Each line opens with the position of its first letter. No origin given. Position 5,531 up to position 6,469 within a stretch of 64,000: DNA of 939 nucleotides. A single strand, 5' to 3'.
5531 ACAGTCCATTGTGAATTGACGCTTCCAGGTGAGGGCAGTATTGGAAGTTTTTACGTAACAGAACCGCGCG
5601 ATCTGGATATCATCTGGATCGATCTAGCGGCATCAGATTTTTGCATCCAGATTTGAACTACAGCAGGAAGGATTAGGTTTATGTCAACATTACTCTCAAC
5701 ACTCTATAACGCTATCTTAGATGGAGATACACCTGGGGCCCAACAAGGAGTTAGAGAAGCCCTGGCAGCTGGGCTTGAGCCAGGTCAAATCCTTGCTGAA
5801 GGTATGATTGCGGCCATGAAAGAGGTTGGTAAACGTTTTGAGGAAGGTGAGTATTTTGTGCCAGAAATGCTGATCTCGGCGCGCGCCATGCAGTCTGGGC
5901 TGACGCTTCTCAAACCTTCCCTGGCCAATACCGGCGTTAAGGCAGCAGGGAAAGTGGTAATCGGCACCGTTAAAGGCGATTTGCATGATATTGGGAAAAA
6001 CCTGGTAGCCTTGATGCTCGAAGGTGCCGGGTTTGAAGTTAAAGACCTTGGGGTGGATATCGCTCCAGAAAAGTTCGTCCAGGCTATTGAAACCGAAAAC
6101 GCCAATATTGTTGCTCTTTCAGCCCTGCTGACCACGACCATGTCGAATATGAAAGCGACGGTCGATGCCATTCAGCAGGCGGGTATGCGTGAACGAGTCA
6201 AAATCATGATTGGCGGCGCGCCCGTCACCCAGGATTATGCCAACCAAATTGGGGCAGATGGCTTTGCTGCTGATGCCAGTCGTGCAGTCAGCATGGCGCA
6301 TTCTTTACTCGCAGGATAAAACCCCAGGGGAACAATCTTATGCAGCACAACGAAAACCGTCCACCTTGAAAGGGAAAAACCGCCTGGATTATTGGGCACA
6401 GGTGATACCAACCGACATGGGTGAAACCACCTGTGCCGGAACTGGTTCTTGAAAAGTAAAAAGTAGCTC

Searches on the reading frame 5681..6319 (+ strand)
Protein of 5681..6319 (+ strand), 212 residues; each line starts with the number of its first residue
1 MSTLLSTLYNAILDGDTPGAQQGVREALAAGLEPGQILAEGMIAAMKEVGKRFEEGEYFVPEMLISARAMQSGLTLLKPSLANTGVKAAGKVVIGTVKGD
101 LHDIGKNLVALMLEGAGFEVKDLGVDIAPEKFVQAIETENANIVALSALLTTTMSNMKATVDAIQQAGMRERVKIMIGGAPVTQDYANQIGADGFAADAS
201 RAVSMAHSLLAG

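Call 114: search_protein_families(library=pfam, proteins=[window:5681-6319:+], max_evalue=0.001)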
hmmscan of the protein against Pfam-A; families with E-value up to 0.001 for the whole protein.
window:5681-6319:+ (212 aa): 2 families
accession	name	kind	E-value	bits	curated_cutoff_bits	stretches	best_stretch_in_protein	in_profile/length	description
PF02310.24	B12-binding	-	1.9e-31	108.8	32.1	1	90-202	1-119/121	B12 binding domain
PF02607.22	B12-binding_2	-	4.5e-23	81.7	23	1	6-78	3-74/74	B12 binding domain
